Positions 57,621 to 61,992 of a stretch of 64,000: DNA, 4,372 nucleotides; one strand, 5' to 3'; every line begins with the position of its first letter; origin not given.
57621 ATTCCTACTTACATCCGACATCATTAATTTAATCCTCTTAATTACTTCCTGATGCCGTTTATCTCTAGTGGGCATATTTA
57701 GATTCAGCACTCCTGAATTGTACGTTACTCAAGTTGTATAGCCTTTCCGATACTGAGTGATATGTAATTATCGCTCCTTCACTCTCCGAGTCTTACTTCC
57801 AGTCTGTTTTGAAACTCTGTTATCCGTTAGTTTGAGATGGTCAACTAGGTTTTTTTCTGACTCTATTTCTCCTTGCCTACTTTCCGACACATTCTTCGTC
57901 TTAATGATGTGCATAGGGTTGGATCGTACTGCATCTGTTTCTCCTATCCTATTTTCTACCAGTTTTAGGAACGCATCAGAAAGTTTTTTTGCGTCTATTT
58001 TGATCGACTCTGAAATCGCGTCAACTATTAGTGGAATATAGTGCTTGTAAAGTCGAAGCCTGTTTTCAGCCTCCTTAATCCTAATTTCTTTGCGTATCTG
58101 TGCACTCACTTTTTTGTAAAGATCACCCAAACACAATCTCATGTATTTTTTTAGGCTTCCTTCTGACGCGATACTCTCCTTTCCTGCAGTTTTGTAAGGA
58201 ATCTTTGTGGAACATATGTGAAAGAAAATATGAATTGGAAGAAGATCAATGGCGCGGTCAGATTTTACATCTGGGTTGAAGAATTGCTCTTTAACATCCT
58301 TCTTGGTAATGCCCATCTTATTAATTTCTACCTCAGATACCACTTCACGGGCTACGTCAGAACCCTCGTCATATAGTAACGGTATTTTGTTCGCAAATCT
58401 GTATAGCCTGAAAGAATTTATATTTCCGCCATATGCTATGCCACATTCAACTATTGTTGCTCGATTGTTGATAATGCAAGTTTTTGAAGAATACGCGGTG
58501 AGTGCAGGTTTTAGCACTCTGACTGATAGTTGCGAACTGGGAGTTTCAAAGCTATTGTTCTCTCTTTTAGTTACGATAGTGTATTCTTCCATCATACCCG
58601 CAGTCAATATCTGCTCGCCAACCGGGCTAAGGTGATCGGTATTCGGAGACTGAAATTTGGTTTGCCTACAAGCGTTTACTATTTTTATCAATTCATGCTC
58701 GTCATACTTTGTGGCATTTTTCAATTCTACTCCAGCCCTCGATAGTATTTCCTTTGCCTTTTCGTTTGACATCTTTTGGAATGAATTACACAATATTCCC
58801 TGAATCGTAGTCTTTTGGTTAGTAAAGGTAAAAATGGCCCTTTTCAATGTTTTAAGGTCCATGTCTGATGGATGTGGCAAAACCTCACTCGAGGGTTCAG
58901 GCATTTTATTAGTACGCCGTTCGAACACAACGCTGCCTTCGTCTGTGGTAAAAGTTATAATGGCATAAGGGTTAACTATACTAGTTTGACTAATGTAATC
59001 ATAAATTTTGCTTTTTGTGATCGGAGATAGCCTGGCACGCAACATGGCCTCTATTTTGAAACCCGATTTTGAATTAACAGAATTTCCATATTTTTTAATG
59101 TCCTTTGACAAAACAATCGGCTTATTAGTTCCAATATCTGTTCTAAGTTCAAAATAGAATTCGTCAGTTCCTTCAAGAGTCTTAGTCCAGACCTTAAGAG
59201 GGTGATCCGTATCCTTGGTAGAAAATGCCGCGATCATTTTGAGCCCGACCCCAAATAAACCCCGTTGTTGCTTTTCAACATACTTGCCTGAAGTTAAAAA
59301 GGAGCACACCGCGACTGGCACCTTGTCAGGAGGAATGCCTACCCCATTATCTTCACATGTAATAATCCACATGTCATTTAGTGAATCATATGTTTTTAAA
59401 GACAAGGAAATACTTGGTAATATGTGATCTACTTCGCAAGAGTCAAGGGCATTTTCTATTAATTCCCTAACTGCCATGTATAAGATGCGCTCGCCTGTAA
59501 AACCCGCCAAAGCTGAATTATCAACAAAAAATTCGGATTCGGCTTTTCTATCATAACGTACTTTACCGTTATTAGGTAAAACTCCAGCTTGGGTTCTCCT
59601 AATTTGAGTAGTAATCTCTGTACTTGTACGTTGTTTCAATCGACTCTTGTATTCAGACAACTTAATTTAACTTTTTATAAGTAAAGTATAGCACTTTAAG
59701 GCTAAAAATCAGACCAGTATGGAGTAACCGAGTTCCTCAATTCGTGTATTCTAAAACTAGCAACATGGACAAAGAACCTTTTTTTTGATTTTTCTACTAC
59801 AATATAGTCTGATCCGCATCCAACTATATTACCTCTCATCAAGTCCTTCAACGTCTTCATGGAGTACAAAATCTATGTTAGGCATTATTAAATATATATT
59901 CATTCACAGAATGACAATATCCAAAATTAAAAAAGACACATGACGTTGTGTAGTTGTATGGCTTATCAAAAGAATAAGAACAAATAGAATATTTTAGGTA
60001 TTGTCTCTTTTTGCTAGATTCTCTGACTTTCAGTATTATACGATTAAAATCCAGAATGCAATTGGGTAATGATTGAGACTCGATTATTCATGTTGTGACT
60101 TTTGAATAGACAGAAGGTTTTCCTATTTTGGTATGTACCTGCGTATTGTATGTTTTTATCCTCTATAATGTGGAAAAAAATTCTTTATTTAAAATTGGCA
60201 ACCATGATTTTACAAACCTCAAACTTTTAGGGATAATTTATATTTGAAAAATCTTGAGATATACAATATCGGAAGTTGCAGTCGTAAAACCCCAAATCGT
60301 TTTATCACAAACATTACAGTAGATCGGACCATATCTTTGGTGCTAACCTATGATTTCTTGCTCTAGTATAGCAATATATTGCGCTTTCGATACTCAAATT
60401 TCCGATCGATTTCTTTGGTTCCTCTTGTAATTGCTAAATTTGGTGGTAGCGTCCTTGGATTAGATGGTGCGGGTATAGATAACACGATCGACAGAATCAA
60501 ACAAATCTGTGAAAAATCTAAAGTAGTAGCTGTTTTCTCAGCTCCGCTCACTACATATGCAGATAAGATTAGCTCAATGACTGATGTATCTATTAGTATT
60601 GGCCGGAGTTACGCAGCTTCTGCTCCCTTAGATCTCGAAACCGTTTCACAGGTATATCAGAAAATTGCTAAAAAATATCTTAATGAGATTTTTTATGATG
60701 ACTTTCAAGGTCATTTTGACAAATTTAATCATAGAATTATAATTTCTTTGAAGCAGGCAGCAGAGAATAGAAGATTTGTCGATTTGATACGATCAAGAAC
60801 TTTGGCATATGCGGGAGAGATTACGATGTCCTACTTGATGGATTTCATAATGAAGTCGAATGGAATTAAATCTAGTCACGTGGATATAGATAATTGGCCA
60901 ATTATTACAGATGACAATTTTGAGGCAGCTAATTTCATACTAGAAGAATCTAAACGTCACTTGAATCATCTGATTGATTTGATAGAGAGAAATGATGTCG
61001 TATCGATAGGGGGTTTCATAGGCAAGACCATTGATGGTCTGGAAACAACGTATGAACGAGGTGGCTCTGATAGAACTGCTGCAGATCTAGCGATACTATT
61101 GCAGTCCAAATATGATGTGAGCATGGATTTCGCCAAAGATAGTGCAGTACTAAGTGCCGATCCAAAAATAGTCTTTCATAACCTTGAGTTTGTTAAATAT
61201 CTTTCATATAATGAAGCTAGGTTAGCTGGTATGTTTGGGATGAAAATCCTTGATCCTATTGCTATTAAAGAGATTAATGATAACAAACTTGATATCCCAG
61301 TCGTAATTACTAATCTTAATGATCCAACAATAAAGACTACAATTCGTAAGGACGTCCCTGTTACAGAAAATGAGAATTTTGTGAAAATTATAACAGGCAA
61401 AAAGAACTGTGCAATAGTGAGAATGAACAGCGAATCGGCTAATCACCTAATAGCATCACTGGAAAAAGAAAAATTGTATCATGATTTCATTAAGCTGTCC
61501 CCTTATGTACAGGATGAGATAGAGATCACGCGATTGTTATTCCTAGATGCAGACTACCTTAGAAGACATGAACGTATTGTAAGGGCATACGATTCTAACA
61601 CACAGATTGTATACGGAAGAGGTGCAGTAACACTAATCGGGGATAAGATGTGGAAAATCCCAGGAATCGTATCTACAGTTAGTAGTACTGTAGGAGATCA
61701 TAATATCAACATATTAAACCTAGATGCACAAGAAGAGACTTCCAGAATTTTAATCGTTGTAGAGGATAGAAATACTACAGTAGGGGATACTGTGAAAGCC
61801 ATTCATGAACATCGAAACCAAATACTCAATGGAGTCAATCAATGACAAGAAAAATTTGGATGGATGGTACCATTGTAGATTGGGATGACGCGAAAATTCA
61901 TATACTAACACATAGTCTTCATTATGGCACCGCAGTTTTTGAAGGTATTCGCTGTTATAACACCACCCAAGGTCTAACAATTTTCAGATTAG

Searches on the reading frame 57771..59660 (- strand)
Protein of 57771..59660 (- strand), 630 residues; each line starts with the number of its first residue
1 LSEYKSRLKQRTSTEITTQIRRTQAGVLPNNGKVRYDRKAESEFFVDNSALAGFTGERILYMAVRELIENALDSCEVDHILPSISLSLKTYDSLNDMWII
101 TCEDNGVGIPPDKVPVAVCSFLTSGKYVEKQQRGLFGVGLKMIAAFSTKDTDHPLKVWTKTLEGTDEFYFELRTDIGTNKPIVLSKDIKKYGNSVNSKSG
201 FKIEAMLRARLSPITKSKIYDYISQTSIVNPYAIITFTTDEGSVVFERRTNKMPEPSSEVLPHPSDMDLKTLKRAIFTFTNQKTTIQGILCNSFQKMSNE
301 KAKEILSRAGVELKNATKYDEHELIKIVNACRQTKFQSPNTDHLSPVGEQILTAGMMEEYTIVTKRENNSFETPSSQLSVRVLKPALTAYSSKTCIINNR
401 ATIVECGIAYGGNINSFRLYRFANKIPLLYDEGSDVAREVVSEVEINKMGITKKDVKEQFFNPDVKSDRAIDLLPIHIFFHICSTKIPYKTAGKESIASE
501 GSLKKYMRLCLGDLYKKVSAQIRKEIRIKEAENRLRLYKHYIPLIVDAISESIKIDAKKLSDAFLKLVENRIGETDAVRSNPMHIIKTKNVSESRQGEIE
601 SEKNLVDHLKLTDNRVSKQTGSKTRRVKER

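Call 91: search_protein_families(library=pfam, proteins=[window:57771-59660:-], max_evalue=0.00001)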
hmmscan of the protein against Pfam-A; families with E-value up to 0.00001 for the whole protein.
window:57771-59660:- (630 aa): 3 families
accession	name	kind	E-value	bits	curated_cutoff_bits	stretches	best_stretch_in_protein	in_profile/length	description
PF09239.17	Topo-VIb_trans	-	1.9e-32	112.7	24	1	339-533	1-158/159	Topoisomerase VI B subunit, transducer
PF02518.31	HATPase_c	-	8.6e-11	42.7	26.4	1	57-173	3-108/111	Histidine kinase-, DNA gyrase B-, and HSP90-like ATPase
PF13589.12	HATPase_c_3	-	1.9e-06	28.4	25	0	62-147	5-84/137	Histidine kinase-, DNA gyrase B-, and HSP90-like ATPase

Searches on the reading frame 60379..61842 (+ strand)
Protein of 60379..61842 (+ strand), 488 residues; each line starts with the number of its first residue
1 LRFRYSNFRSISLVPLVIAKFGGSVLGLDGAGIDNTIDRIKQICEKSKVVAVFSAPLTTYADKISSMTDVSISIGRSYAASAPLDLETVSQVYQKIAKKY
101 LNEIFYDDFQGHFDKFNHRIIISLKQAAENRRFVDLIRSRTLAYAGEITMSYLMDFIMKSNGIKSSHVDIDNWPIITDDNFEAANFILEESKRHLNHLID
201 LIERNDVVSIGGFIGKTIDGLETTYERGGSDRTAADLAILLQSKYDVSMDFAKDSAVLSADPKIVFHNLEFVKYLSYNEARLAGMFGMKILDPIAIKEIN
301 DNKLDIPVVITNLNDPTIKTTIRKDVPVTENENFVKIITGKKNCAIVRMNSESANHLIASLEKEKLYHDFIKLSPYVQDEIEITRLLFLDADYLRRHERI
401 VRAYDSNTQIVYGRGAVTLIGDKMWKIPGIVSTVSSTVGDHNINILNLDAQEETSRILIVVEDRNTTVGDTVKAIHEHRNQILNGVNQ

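Call 91: search_protein_families(library=pfam, proteins=[window:60379-61842:+], max_evalue=0.00001)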
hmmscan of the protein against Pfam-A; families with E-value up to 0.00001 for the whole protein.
window:60379-61842:+ (488 aa): 1 family
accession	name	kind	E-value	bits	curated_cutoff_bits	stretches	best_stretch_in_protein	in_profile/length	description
PF00696.33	AA_kinase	-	1.4e-25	90.9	24.9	1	16-312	2-234/234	Amino acid kinase family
